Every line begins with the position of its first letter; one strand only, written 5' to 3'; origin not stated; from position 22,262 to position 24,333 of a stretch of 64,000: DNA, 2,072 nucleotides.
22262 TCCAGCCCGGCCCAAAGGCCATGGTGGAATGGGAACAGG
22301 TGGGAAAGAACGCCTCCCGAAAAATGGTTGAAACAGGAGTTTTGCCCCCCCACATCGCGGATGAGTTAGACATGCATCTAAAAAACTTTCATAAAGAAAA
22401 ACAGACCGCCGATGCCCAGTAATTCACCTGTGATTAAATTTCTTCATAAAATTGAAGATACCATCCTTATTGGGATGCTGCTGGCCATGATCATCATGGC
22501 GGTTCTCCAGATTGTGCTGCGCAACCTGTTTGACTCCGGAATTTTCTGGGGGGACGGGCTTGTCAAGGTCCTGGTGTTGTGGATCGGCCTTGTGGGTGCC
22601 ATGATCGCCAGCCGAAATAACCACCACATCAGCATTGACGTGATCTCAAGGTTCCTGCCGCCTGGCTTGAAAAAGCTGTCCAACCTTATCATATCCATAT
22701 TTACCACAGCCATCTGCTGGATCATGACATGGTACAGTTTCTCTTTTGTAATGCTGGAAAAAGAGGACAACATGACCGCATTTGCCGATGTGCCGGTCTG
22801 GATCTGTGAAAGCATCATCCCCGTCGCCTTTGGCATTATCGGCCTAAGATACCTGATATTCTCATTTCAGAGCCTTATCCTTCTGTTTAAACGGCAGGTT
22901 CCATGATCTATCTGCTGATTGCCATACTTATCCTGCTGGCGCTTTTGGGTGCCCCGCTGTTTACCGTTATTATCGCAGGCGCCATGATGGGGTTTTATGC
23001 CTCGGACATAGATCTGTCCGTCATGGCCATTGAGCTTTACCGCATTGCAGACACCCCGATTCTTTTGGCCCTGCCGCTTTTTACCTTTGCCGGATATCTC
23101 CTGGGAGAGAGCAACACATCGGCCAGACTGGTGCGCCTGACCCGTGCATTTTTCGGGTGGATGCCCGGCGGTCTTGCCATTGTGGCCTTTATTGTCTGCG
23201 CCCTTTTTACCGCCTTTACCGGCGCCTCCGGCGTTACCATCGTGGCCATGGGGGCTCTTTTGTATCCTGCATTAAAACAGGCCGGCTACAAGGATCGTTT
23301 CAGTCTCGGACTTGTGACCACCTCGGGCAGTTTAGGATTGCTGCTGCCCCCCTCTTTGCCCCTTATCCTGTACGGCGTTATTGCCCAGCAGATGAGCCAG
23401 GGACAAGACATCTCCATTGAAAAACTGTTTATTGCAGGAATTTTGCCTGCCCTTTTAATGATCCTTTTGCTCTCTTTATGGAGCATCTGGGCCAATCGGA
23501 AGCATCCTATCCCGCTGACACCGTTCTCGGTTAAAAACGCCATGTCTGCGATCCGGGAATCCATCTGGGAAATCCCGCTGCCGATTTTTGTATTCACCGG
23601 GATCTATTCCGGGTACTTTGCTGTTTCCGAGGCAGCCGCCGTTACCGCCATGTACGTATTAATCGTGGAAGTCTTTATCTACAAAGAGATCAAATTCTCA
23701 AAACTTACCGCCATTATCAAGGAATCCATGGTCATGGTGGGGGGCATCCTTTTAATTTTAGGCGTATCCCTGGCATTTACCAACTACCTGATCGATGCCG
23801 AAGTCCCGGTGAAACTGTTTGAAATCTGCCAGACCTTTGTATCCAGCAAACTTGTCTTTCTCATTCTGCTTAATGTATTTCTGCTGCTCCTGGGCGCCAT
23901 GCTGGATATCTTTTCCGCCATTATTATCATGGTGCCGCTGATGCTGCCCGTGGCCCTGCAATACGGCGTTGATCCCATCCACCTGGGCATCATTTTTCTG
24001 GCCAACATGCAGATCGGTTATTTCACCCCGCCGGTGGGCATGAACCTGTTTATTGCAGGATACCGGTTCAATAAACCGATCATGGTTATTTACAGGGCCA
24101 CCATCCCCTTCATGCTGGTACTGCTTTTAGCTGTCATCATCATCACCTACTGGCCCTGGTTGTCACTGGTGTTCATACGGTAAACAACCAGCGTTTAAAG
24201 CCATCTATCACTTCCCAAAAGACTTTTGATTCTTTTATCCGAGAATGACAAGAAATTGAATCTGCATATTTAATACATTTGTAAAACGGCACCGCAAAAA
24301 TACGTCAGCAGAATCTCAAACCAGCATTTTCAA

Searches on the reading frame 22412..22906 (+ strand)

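Call 79: search_protein_families(library=pfam, proteins=[window:22412-22906:+], max_evalue=0.00001)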
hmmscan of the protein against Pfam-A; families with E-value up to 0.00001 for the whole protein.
window:22412-22906:+ (164 aa): 1 family
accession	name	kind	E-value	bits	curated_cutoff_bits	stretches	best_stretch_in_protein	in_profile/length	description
PF04290.18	DctQ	-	4.9e-27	94.8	28.3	1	26-153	1-128/132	Tripartite ATP-independent periplasmic transporters, DctQ component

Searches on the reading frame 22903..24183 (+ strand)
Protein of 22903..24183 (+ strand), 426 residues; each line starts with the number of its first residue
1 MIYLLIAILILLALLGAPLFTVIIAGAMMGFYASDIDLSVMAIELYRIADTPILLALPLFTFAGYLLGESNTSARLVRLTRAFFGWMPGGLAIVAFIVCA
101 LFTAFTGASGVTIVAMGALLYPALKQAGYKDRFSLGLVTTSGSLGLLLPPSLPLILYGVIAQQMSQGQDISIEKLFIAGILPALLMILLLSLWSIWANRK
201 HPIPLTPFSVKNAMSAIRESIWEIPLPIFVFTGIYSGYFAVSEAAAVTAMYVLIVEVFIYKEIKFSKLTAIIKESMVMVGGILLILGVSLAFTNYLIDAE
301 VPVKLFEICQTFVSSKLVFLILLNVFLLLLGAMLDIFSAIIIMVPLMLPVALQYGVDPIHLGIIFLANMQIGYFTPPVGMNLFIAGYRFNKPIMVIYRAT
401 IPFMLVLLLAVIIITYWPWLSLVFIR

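Call 79: search_protein_families(library=pfam, proteins=[window:22903-24183:+], max_evalue=0.00001)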
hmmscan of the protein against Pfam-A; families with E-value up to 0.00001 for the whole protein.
window:22903-24183:+ (426 aa): 1 family
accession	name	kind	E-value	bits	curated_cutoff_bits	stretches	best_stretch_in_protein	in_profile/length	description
PF06808.19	DctM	-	5.4e-86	289.4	23.8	1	7-420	2-413/413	Tripartite ATP-independent periplasmic transporter, DctM component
